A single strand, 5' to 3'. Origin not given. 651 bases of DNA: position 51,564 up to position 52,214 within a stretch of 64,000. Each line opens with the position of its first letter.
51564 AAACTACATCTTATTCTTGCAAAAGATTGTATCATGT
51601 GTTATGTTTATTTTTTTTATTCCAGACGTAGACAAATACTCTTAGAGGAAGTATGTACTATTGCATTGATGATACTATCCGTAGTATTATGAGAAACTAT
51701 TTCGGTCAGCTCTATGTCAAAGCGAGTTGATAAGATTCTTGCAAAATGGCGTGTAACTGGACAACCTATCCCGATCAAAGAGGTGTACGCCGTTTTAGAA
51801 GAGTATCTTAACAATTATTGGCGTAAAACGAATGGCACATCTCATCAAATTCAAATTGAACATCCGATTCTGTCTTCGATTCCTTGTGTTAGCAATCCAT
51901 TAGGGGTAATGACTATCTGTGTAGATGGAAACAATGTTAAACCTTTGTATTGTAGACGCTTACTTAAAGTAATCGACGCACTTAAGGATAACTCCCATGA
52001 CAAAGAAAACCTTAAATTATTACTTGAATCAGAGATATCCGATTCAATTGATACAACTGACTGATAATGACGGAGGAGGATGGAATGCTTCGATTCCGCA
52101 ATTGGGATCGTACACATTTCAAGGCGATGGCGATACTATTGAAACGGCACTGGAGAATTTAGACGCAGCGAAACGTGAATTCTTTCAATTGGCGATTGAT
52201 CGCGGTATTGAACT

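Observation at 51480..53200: AT-rich islet carrying a tripartite HicA toxin / HicB antitoxin / SecB-like chaperone (TAC) module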

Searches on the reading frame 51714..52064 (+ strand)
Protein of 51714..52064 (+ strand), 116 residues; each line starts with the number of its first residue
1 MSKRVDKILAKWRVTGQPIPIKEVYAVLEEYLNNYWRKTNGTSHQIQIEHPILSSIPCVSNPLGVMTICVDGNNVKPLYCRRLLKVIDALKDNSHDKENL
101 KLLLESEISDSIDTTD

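Call 3: search_protein_families(library=pfam, proteins=[window:51714-52064:+], max_evalue=1)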
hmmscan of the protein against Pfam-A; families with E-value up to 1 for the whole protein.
window:51714-52064:+ (116 aa): 0 families

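Call 4: search_protein_families(library=ncbifam, proteins=[window:51714-52064:+], max_evalue=1)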
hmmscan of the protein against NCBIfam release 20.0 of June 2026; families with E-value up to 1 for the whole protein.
window:51714-52064:+ (116 aa): 0 families

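Call 7: search_solved_structures(query=window:51714-52064:+, max_evalue=10, show_alignments=2)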
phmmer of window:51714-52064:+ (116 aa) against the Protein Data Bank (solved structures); distinct sequences matched with E-value up to 10: 2.
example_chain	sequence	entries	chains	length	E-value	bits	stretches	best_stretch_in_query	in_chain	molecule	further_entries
3mzl_B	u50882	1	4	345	0.68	13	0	82-110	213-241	Protein transport protein SEC31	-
2pm6_A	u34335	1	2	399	1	12.5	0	82-110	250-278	Protein transport protein SEC31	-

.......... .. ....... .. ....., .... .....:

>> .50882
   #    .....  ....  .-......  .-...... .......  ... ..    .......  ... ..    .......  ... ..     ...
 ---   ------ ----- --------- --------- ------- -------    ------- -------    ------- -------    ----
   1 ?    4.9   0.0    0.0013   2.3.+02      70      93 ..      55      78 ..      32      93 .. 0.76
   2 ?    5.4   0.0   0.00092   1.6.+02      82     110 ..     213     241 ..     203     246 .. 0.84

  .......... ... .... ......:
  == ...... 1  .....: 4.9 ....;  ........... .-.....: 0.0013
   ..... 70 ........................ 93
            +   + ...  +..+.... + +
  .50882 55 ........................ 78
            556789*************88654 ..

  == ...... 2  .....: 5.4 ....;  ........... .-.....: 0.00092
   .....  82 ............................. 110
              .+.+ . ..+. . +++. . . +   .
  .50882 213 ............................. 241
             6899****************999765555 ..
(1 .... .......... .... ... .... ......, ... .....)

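Call 31: find_homologous_proteins(query=window:51714-52064:+, max_evalue=0.01)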
Query window:51714-52064:+: 5 candidates shared short words with the query, none scored E <= 0.01.

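Call 47: search_protein_families(library=pfam, alignment_id=A4, max_evalue=0.1)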
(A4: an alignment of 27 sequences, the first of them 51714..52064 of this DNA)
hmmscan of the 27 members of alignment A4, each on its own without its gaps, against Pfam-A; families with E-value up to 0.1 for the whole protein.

A. member 1, window:51714-52064:+ (116 aa): 0 families

B. families by the number of members that match (of 27 scanned): 5 families
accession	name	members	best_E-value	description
PF07927.17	HicA_toxin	12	8.1e-09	HicA toxin of bacterial toxin-antitoxin,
PF05496.18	RuvB_N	1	0.03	Holliday junction DNA helicase RuvB P-loop domain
PF10869.13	DUF2666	1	0.06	Domain of unknown function (DUF2666)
PF09008.15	Head_binding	1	0.076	Head binding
PF11519.13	DUF3222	1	0.098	Protein of unknown function (DUF3222)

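Call 48: search_solved_structures(query=A4, max_evalue=10, show_alignments=3)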
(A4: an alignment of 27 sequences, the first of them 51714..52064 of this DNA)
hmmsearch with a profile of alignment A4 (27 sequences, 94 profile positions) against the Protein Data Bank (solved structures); distinct sequences matched with E-value up to 10: 4.
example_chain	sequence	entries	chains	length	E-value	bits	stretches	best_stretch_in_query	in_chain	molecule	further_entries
1jjr_A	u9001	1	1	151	0.21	15.1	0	42-69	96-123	THYROID AUTOANTIGEN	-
8wf8_A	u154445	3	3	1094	0.71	13.4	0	10-58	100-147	PspCas13b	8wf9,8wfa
8wfb_A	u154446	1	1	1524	1.2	12.6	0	10-58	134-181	dPspCas13b-ADAR2DD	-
4puc_A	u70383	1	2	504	1.3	12.5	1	57-93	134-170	SusD homolog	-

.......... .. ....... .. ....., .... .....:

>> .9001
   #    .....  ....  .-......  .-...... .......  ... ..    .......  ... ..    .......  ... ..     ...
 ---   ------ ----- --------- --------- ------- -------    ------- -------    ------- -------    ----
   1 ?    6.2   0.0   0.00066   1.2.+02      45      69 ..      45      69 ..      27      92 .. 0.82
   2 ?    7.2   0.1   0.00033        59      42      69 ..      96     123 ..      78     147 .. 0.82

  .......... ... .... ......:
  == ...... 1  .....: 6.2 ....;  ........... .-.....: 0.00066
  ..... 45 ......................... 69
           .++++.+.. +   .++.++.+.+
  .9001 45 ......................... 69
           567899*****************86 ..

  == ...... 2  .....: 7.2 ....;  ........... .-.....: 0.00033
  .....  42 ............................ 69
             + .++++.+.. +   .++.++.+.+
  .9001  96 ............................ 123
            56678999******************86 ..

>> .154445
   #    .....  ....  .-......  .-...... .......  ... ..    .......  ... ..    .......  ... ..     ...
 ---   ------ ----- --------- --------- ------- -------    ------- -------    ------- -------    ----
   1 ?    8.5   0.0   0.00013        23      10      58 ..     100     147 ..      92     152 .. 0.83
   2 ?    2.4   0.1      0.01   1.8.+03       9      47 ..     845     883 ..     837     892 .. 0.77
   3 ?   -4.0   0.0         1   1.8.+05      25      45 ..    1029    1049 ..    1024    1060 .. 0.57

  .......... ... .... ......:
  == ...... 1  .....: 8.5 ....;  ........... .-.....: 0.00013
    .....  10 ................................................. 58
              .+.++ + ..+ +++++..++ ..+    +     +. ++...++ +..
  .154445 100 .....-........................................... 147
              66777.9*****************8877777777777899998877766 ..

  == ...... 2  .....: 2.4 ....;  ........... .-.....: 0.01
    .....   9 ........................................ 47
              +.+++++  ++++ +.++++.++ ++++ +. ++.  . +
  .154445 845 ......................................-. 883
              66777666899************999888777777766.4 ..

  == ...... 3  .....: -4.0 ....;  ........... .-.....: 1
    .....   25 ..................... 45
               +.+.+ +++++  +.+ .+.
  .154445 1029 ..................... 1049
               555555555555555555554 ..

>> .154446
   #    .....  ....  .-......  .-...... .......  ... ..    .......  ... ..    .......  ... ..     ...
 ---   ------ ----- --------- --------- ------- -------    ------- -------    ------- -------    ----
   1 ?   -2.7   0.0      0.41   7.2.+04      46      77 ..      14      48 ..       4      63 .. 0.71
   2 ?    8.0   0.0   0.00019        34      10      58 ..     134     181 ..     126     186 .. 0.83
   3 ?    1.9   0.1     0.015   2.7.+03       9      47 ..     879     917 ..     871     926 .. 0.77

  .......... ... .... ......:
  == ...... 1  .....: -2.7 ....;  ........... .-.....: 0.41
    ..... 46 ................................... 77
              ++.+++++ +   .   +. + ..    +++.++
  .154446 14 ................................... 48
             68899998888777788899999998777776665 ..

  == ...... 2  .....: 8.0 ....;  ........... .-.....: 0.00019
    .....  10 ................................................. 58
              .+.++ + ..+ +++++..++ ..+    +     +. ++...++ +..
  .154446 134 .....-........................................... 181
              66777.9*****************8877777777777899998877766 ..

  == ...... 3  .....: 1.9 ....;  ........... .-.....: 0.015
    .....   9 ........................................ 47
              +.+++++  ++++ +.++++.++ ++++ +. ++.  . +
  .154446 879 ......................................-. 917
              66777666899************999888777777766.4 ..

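Call 49: find_homologous_proteins(query=A4, max_evalue=0.001)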
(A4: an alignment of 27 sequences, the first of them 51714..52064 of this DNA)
Query A4 (27 sequences) (116 aa, profile of the alignment): 29 proteins with E <= 0.001 among 818 candidates.
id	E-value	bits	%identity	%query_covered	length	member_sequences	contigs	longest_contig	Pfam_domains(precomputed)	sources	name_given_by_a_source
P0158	3.4e-24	103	33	76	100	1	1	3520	-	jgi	jgi:hypothetical protein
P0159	6.2e-24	102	29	83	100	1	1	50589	-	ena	-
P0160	1.1e-22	98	-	-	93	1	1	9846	-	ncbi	-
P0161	1.8e-18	84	-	-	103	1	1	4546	-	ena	-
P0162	2.5e-18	84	-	-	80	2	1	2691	-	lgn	-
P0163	2.7e-18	84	-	-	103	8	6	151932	-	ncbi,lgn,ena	ncbi:MAG: hypothetical protein ACYC49_17520 [Ignavibacteriaceae bacterium]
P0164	5.3e-17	80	38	19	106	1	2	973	-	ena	-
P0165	1.6e-15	75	-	-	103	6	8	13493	-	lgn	-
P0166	3.9e-15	74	-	-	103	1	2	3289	-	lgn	-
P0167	5.1e-15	73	-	-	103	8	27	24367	-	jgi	-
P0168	1.0e-13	69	-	-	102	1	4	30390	-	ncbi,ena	-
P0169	2.0e-13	68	-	-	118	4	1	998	-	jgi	jgi:hypothetical protein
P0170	2.6e-13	68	33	25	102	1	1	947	-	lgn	-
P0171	3.3e-13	67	-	-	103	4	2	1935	-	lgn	-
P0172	4.0e-13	67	-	-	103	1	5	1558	-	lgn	-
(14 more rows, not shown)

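Call 57: predict_structure(alignment_id=A5)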
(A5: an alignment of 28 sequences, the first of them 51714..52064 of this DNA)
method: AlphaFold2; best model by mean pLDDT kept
length: 116 residues; sequences in the alignment: 28
mean_pLDDT: 83.6   pTM: 0.69
mean pLDDT of the five models: 83.6, 80.1, 78.6, 78.6, 78.2
residues with pLDDT >= 90: 53; 70-90: 41; 50-70: 22; < 50: 0
segments of 3 or more residues with pLDDT < 50: none
pLDDT, mean of each block of 10 residues (from residue 1): 88 89 94 88 88 85 89 92 92 66 66 56
secondary structure, 60 per line:
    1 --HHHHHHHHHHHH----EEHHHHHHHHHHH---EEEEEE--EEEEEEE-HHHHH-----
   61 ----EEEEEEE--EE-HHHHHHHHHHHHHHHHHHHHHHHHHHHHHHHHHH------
elements in order: H3-14 H21-31 E35-40 E43-49 H51-55 E65-71 H77-110

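Call 59: search_protein_families(library=padloc, proteins=[window:51714-52064:+], max_evalue=0.1)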
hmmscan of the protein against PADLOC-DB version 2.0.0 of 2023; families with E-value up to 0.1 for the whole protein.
window:51714-52064:+ (116 aa): 0 families

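Call 60: fold_search(model_id=the predicted structure, library=pdb)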
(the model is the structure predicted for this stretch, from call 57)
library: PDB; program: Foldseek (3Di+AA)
matches with E <= 10: 256; with E <= 0.001: 0
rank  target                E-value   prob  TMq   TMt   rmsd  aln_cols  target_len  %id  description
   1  6e8d_B                2.9e-01  0.21  0.24  0.08   9.0        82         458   15  Crystal structure of the Bacillus subtilis sliding clamp-MutL complex. (released 2019-05-01)
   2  9s3g_j                4.7e-01  0.15  0.22  0.09   9.1       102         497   13  State 1 MAP3 RNA Pol II activated elongation complex with SETD2 and upstream hexasome (released 2025-11-12)
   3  4khb_C                6.9e-01  0.20  0.23  0.25   8.7        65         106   12  Structure of the Spt16D Pob3N heterodimer (released 2013-05-29)
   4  6e8d_D                7.8e-01  0.11  0.22  0.08   9.4        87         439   14  Crystal structure of the Bacillus subtilis sliding clamp-MutL complex. (released 2019-05-01)
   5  8ure_A                9.4e-01  0.08  0.19  0.07  15.8       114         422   24  CryoEM Structure of Allosterically Switchable De Novo Protein sr312, in Open State with Effector Peptide (released 2024-08-14)
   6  6m4y                  1.1e+00  0.13  0.29  0.12   8.0       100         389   14  Structure of a R371A mutant of a Group II PLP dependent decarboxylase from Methanocaldococcus jannaschii (released 2020-12-02)
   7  6e8d_A                1.3e+00  0.10  0.24  0.08   8.9        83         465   14  Crystal structure of the Bacillus subtilis sliding clamp-MutL complex. (released 2019-05-01)
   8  5xnw                  1.4e+00  0.23  0.29  0.14   4.4        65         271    6  Crystal structure of ExoY, a unique nucleotidyl cyclase toxin from Pseudomonas aeruginosa (released 2018-05-30)
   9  6cmv_C                1.4e+00  0.08  0.23  0.23  10.9       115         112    8  Crystal structure of Archaeal Biofilm Regulator (AbfR2) from Sulfolobus acidocaldarius (released 2018-11-14)
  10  6jy1                  1.4e+00  0.12  0.30  0.12   8.0        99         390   14  Crystal Structure of a Group II pyridoxal dependent decarboxylase, LLP-bound form from Methanocaldococcus jannaschii at  (released 2019-10-30)
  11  5v8w_A                1.5e+00  0.28  0.34  0.47   5.5        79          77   10  Crystal structure of human Integrator IntS9-IntS11 CTD complex (released 2017-04-12)
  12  9eh2_x                1.5e+00  0.09  0.23  0.09   8.9       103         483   13  RNA polymerase II-DSIF-SPT6-PAF1c-TFIIS-IWS1-SETD2-FACT nucleosome upstream (released 2024-12-18)
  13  4khb_G                1.6e+00  0.12  0.21  0.23   8.2        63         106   13  Structure of the Spt16D Pob3N heterodimer (released 2013-05-29)
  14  8oui_D                1.6e+00  0.08  0.17  0.20  10.1        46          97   13  Complex of ASCT2 with Suppressyn (released 2024-05-01)
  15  6lds                  1.6e+00  0.08  0.27  0.11   9.3        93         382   13  Structure of a K245A mutant of L-tyrosine decarboxylase from Methanocaldococcus jannaschii complexed with L-Tyr: Externa (released 2020-12-02)
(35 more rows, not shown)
